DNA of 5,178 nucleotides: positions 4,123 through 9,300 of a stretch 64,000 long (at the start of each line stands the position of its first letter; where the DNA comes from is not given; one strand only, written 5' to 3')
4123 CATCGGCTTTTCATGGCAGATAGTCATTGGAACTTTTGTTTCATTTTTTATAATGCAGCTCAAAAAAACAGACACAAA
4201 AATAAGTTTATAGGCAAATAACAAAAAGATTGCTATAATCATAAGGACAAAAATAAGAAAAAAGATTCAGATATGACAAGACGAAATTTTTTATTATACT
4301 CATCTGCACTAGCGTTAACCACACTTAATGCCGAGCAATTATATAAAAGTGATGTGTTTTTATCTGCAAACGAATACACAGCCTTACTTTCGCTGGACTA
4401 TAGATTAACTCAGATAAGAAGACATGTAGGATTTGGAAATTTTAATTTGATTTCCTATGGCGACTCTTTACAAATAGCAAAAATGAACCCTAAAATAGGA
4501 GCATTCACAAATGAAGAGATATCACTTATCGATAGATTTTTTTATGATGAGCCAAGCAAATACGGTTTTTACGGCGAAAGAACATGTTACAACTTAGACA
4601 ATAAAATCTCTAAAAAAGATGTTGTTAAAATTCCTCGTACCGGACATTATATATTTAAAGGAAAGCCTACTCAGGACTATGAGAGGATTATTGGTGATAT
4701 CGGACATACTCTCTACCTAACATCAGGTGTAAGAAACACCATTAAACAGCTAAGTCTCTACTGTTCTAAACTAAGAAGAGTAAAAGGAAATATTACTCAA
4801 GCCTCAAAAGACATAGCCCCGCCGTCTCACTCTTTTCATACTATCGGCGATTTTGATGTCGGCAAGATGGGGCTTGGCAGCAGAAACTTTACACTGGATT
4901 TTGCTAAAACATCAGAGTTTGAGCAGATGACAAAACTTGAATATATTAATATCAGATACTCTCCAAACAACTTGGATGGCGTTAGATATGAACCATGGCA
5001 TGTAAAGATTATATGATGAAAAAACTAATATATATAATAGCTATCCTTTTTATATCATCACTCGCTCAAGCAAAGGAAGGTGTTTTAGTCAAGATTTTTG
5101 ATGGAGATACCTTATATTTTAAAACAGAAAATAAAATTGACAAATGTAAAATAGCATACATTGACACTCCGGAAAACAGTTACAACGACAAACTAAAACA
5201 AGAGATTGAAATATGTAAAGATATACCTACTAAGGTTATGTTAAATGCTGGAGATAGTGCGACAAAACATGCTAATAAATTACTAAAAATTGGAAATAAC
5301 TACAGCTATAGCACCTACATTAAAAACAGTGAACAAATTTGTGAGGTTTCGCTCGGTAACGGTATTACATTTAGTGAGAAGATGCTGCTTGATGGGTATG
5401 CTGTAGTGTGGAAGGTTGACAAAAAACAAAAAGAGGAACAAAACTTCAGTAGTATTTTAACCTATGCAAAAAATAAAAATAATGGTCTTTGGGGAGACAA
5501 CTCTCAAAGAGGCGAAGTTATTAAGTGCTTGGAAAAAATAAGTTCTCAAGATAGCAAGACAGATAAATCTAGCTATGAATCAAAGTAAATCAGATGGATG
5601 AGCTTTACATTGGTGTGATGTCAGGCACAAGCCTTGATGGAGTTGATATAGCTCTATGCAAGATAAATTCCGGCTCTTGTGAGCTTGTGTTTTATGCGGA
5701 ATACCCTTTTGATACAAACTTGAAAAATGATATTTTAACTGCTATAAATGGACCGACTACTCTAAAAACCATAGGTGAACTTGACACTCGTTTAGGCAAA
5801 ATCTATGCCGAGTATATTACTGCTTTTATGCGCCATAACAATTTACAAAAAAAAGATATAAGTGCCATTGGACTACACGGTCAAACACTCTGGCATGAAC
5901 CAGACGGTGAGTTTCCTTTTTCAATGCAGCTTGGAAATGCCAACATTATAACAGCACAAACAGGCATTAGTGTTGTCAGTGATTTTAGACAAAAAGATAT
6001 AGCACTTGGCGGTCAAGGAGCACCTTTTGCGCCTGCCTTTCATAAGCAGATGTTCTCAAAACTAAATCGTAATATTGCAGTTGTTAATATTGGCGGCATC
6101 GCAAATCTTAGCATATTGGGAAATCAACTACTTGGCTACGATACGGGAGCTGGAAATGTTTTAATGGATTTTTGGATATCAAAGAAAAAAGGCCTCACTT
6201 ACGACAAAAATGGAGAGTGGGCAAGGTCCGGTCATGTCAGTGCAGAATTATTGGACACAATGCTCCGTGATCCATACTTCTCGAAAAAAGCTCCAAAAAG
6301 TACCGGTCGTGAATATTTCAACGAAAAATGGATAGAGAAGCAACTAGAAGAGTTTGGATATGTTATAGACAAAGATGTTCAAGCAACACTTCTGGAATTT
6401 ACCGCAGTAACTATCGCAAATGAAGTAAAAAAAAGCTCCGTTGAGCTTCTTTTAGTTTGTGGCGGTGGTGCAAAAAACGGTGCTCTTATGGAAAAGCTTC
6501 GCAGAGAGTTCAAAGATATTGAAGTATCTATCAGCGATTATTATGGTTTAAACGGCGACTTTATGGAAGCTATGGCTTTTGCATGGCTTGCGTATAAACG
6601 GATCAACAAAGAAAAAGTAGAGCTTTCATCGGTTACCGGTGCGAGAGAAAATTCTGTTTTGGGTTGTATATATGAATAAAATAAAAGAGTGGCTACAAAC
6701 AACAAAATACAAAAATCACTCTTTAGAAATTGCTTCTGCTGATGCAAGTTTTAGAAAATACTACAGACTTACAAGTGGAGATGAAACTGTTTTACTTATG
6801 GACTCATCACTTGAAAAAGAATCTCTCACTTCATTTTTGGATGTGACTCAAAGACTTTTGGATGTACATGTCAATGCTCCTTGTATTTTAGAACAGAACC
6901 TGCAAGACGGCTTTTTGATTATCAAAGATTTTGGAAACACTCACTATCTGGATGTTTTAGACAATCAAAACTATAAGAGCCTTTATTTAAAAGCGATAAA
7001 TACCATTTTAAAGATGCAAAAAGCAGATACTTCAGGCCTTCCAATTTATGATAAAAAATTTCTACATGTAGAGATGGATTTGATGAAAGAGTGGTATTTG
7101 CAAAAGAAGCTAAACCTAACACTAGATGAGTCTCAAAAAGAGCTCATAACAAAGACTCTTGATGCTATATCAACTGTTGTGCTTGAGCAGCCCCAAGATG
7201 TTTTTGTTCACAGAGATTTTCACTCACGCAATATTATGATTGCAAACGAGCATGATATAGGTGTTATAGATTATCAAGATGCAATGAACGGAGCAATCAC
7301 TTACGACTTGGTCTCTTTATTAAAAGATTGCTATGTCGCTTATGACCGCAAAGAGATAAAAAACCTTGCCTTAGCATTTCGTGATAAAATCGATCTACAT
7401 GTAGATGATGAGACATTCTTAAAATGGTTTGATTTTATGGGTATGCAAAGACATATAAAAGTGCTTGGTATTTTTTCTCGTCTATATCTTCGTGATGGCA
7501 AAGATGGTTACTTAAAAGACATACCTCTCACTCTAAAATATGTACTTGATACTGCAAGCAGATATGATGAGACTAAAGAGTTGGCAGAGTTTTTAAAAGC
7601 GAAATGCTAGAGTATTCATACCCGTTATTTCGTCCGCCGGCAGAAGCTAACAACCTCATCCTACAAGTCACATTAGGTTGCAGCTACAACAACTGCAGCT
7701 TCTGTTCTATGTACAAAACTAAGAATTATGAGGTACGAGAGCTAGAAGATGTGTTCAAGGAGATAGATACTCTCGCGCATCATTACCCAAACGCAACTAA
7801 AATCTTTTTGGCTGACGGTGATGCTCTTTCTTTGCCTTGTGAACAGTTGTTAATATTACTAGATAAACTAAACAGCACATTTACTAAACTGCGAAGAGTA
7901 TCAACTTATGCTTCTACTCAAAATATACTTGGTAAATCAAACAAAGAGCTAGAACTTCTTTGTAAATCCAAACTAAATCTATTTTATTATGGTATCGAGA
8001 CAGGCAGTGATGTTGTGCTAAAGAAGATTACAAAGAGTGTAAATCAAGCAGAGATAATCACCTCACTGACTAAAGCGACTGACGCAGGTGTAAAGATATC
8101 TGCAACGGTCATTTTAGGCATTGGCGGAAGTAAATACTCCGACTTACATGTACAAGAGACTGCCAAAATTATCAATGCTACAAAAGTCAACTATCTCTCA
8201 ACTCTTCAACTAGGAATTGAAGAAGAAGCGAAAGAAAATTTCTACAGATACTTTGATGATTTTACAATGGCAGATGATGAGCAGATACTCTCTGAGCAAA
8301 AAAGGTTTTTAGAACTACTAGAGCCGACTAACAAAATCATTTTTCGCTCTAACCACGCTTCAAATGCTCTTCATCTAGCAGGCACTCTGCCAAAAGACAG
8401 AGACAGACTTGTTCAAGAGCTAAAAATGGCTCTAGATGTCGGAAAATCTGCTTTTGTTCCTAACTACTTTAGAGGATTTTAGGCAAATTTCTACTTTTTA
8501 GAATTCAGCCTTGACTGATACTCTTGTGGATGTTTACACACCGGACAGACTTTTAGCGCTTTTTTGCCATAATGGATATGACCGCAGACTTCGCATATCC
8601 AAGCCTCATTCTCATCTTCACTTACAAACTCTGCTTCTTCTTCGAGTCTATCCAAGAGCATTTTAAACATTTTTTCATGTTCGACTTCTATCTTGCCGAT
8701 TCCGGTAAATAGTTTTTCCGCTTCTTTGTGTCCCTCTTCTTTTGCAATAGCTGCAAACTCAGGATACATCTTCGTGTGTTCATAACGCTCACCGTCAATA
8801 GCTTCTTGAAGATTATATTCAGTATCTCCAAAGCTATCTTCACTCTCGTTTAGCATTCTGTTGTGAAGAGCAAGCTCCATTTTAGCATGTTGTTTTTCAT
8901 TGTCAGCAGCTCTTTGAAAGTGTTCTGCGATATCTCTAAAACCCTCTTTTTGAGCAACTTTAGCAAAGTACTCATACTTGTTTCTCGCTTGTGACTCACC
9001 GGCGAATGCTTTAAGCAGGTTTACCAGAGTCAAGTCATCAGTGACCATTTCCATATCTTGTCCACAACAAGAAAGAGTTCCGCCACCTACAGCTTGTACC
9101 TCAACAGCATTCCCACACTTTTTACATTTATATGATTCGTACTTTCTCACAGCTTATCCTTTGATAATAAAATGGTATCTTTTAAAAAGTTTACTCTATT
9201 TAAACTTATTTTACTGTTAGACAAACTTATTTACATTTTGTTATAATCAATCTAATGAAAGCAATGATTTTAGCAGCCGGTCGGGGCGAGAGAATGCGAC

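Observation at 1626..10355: Pseudomonas-type anabolic peptidoglycan-recycling cluster (NagZ-AnmK-AmgK-MurU) in a Campylobacterota sulfur oxidiser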

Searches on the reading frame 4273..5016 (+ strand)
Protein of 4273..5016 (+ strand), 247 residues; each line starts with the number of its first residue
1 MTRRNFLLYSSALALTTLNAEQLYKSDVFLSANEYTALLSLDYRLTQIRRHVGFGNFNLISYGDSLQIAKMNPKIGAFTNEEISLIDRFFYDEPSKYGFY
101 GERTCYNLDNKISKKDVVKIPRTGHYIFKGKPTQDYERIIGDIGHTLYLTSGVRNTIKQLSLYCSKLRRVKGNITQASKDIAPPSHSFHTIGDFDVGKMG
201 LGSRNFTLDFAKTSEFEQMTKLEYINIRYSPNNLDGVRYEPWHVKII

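Call 3: search_protein_families(library=pfam, proteins=[window:4273-5016:+])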
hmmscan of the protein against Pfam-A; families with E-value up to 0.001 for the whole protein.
window:4273-5016:+ (247 aa): 1 family
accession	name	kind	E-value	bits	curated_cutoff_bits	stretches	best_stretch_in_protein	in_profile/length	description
PF02557.22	VanY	-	1.7e-09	38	25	1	143-245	22-128/132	D-alanyl-D-alanine carboxypeptidase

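Call 4: search_protein_families(library=ncbifam, proteins=[window:4273-5016:+])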
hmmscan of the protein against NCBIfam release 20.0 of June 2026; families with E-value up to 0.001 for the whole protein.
window:4273-5016:+ (247 aa): 1 family
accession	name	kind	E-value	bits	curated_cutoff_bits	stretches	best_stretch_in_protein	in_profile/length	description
NF000380.1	vanXY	equivalog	4.5e-05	23.1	250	1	108-245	11-155/179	D,D-carboxypeptidase/D,D-dipeptidase VanXY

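Call 81: search_solved_structures(query=window:4273-5016:+, max_evalue=0.01, show_alignments=1)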
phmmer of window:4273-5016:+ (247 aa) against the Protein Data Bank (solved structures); distinct sequences matched with E-value up to 0.01: 2.
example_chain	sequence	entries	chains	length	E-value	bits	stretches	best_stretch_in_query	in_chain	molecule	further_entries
4mph_A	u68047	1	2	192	0.00051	23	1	144-246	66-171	D-alanyl-D-alanine carboxypeptidase family protein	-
4jid_A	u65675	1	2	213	0.00063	22.7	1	144-246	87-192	D-alanyl-D-alanine carboxypeptidase family protein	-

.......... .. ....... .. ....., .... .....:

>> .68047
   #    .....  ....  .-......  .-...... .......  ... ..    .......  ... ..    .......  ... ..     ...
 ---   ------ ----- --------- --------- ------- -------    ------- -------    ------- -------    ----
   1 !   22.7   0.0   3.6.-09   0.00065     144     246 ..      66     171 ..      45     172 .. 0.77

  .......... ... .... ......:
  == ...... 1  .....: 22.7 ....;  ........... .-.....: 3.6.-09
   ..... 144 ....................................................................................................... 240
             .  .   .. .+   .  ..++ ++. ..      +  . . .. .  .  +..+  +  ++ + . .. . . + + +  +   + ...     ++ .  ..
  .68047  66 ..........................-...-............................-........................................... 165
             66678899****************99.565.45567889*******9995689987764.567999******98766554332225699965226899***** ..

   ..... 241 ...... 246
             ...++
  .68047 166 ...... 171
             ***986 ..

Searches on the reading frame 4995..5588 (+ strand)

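Call 3: search_protein_families(library=pfam, proteins=[window:4995-5588:+])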
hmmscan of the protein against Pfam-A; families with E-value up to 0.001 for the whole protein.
window:4995-5588:+ (197 aa): 1 family
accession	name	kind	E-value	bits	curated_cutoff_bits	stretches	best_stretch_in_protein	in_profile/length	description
PF00565.23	SNase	-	4.2e-07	30.8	21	1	53-167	4-106/107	Staphylococcal nuclease homologue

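Call 4: search_protein_families(library=ncbifam, proteins=[window:4995-5588:+])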
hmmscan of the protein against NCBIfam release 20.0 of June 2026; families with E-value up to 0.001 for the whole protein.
window:4995-5588:+ (197 aa): 1 family
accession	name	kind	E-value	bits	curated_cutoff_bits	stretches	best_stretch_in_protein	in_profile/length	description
NF047969.1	CaNuclEcnA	equivalog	4.1e-07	30.1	180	1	28-167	6-149/151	calcium-activated nuclease EcnA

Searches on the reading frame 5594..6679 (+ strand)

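Call 3: search_protein_families(library=pfam, proteins=[window:5594-6679:+])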
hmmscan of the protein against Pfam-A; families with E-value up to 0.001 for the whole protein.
window:5594-6679:+ (361 aa): 1 family
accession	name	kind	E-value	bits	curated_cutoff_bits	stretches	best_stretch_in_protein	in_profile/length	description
PF03702.20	AnmK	-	9.6e-140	466.3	24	1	4-360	2-365/367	Anhydro-N-acetylmuramic acid kinase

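Call 4: search_protein_families(library=ncbifam, proteins=[window:5594-6679:+])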
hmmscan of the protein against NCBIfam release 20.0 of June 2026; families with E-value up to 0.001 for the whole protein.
window:5594-6679:+ (361 aa): 14 families
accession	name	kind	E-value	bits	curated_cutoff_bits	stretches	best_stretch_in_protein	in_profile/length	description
NF007139.0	PRK09585.1-3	equivalog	2.4e-142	474.4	367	1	2-360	3-368/370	anhydro-N-acetylmuramic acid kinase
NF007138.0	PRK09585.1-1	equivalog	3.6e-136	454.1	588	1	5-360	6-365/370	anhydro-N-acetylmuramic acid kinase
NF007148.0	PRK09585.3-2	equivalog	4.9e-111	371.1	387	1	4-360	10-383/386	anhydro-N-acetylmuramic acid kinase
NF007146.0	PRK09585.2-6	equivalog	7.8e-90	301.4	440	1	6-359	4-365/391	anhydro-N-acetylmuramic acid kinase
NF007141.0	PRK09585.1-5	equivalog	5.8e-87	291.9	352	1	5-357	6-362/370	anhydro-N-acetylmuramic acid kinase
NF007140.0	PRK09585.1-4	equivalog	2.3e-85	287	605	1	2-360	13-380/382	anhydro-N-acetylmuramic acid kinase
NF007142.0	PRK09585.2-1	equivalog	3.7e-84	282.9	435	1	5-359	6-379/384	anhydro-N-acetylmuramic acid kinase AnmK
NF007143.0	PRK09585.2-2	equivalog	5.8e-81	272.2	533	1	6-360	4-379/382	anhydro-N-acetylmuramic acid kinase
NF007151.0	PRK09585.3-6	equivalog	8.7e-79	265.1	599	1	3-359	13-394/396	anhydro-N-acetylmuramic acid kinase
NF007144.0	PRK09585.2-3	equivalog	1.1e-70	238.5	436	1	6-361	9-357/358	anhydro-N-acetylmuramic acid kinase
NF007149.0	PRK09585.3-4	equivalog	1.1e-67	228.6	616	1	5-349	19-386/399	anhydro-N-acetylmuramic acid kinase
NF007145.0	PRK09585.2-5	equivalog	4.6e-67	227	514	1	6-358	4-374/379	anhydro-N-acetylmuramic acid kinase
NF007150.0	PRK09585.3-5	equivalog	6.8e-63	213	585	1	6-357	6-380/393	anhydro-N-acetylmuramic acid kinase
NF007147.0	PRK09585.3-1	equivalog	2.2e-58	198.1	822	1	6-359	4-361/393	anhydro-N-acetylmuramic acid kinase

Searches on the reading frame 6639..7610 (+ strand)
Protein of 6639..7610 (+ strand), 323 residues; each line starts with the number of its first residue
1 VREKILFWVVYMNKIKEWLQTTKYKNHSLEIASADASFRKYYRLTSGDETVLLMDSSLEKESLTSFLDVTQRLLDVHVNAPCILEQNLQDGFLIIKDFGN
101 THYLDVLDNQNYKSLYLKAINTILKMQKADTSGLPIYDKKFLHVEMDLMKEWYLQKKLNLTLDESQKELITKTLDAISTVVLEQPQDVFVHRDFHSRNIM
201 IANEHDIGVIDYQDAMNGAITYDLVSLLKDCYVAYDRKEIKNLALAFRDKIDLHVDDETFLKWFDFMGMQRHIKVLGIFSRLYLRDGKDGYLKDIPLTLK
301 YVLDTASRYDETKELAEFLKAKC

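Call 3: search_protein_families(library=pfam, proteins=[window:6639-7610:+])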
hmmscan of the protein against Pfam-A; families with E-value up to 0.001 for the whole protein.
window:6639-7610:+ (323 aa): 3 families
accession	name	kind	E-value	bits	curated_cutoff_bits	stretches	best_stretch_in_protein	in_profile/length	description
PF01636.29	APH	-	1.8e-22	80.7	23.2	1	30-244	3-226/239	Phosphotransferase enzyme family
PF07914.17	DUF1679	-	9.1e-07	28.5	24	1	153-242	236-328/414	Uncharacterized oxidoreductase dhs-27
PF02958.26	EcKL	-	2.9e-06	27.3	22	1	130-231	160-264/294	Ecdysteroid kinase-like family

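Call 4: search_protein_families(library=ncbifam, proteins=[window:6639-7610:+])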
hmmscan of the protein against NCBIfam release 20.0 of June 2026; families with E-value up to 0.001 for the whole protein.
window:6639-7610:+ (323 aa): 7 families
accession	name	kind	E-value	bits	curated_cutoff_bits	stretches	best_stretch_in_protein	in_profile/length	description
NF045759.1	NamurgluKinAmgK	equivalog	9.1e-75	251.8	550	1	13-319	5-319/324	N-acetylmuramate/N-acetylglucosamine kinase AmgK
NF045698.1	MurGlcNAcKinAmgK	equivalog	2.6e-28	99.3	500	1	63-305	81-336/360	N-acetylmuramate/N-acetylglucosamine kinase AmgK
NF000015.3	APH_2pp_IIa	exception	4.3e-05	22.7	625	1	156-240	155-238/299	aminoglycoside O-phosphotransferase APH(2'')-IIa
TIGR00938.1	thrB_alt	equivalog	0.00012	21.5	255.9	1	156-238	156-238/307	homoserine kinase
TIGR01767.2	MTRK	equivalog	0.00038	19.7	275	1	186-238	225-276/401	S-methyl-5-thioribose kinase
NF003558.0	PRK05231.1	equivalog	0.00048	19.2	271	0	154-238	150-238/322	homoserine kinase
NF000132.2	APH_2pp_Ig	exception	0.00075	18.9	620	0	126-233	124-238/306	aminoglycoside O-phosphotransferase APH(2'')-Ig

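Call 45: search_solved_structures(query=window:6639-7610:+, show_alignments=1, max_evalue=0.001)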
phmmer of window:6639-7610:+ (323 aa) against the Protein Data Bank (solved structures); distinct sequences matched with E-value up to 0.001: 1.
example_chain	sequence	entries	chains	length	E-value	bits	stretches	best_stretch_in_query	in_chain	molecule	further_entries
3csv_A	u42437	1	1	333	3.9e-29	105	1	13-297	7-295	Aminoglycoside phosphotransferase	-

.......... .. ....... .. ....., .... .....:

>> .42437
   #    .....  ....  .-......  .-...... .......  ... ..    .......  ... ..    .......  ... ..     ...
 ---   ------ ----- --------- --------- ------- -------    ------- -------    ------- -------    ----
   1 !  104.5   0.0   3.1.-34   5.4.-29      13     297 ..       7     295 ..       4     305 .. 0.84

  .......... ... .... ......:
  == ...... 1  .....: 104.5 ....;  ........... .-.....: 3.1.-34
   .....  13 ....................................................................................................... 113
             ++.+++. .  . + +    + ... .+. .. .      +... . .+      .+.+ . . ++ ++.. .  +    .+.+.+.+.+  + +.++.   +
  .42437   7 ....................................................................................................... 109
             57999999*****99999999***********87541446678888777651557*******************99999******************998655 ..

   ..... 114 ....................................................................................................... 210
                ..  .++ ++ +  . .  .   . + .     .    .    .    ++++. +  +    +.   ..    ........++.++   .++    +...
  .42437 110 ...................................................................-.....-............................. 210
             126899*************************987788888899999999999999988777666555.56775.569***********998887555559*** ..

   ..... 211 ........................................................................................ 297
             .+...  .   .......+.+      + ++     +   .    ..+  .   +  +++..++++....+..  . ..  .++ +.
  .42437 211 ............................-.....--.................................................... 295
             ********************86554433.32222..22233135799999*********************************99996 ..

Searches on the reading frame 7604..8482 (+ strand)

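Call 3: search_protein_families(library=pfam, proteins=[window:7604-8482:+])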
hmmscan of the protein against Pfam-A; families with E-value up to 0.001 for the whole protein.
window:7604-8482:+ (292 aa): 1 family
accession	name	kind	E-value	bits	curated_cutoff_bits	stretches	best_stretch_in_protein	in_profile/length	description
PF04055.27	Radical_SAM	-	1.2e-16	61.7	29.5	1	21-181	2-159/166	Radical SAM superfamily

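Call 4: search_protein_families(library=ncbifam, proteins=[window:7604-8482:+])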
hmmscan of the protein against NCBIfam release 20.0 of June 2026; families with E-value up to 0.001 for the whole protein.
window:7604-8482:+ (292 aa): 10 families
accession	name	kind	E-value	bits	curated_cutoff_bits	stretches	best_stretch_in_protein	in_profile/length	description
TIGR04479.1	bcpD_PhpK_rSAM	subfamily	4.3e-11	41.9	600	1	6-195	230-411/504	PhpK family radical SAM P-methyltransferase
TIGR04014.1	B12_SAM_MJ_0865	equivalog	7.7e-10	38.1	360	1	24-192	167-335/434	methyl-coenzyme M reductase glutamine C-methyltransferase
TIGR03471.1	HpnJ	equivalog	1.2e-08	34.3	577.6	1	22-196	202-366/472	hopanoid biosynthesis associated radical SAM protein HpnJ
TIGR04072.2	rSAM_ladder_B12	equivalog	1.8e-08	33.5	360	1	19-176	182-334/443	lipid biosynthesis B12-binding/radical SAM protein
TIGR01212.1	TIGR01212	equivalog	1.3e-06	27.8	180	1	127-278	141-290/302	tRNA modification radical SAM protein MnmL/YtqA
TIGR00539.1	hemN_rel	equivalog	7.7e-06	25.2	205.4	1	29-227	12-209/361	radical SAM family heme chaperone HemW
NF050148.1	rSAM_ApyD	equivalog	3.5e-05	22.4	750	1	22-177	204-352/645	RiPP biosynthesis radical SAM protein ApyD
TIGR04013.1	B12_SAM_MJ_1487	hypoth_equivalog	5.4e-05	22.2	251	1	6-189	141-329/382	TIGR04013 family B12-binding domain/radical SAM domain-containing protein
TIGR02026.1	BchE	equivalog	7.7e-05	21.7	481.35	1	15-180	192-354/497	magnesium-protoporphyrin IX monomethyl ester anaerobic oxidative cyclase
TIGR03975.1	rSAM_ocin_1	subfamily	0.00016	20.3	281.85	1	28-178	275-417/606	RiPP maturation radical SAM C-methyltransferase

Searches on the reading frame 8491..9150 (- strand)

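Call 3: search_protein_families(library=pfam, proteins=[window:8491-9150:-])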
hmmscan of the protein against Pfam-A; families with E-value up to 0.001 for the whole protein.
window:8491-9150:- (219 aa): 6 families
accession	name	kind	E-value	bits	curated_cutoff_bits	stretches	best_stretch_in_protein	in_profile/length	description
PF02915.23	Rubrerythrin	-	3.8e-25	89.3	22.8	1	44-166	2-137/137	Rubrerythrin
PF06397.17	Desulfoferrod_N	-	7.9e-14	51.5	23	1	2-35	2-35/36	Desulfoferrodoxin, N-terminal domain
PF21349.2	RUBY_RBDX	-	4.9e-11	42.3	26.5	1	184-211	1-28/30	Rubrerythrin, rubredoxin-like domain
PF00210.30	Ferritin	-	2.5e-08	34.4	24.5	1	45-170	4-140/142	Ferritin-like domain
PF14803.11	Zn_ribbon_Nudix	-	9.1e-05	22.7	25.6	0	175-194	14-33/34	Nudix N-terminal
PF01155.25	HypA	-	0.0007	20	28.9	0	138-209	20-96/112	Hydrogenase/urease nickel incorporation, metallochaperone, hypA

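Call 4: search_protein_families(library=ncbifam, proteins=[window:8491-9150:-])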
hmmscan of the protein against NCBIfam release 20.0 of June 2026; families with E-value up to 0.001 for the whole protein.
window:8491-9150:- (219 aa): 5 families
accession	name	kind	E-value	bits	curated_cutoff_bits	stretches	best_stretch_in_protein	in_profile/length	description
NF045767.1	RuberyRbr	equivalog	9.8e-54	182.3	200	1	36-214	4-189/194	rubrerythrin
NF045783.1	Nigrythrn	equivalog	9.1e-29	101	340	1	40-210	28-197/202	nigerythrin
TIGR00319.1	desulf_FeS4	domain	1.5e-12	47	36.05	1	4-33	5-34/34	desulfoferrodoxin FeS4 iron-binding domain-containing protein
TIGR00320.1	dfx_rbo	equivalog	3.8e-09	36.8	146.9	1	3-39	4-40/125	desulfoferrodoxin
NF058679.1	EncB_fam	subfamily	0.00047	20.1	90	1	42-123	22-100/117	encapsulin nanocompartment ferritin-likeEncB family encapsulin nanocompartment ferritin-like cargo protein cargo protein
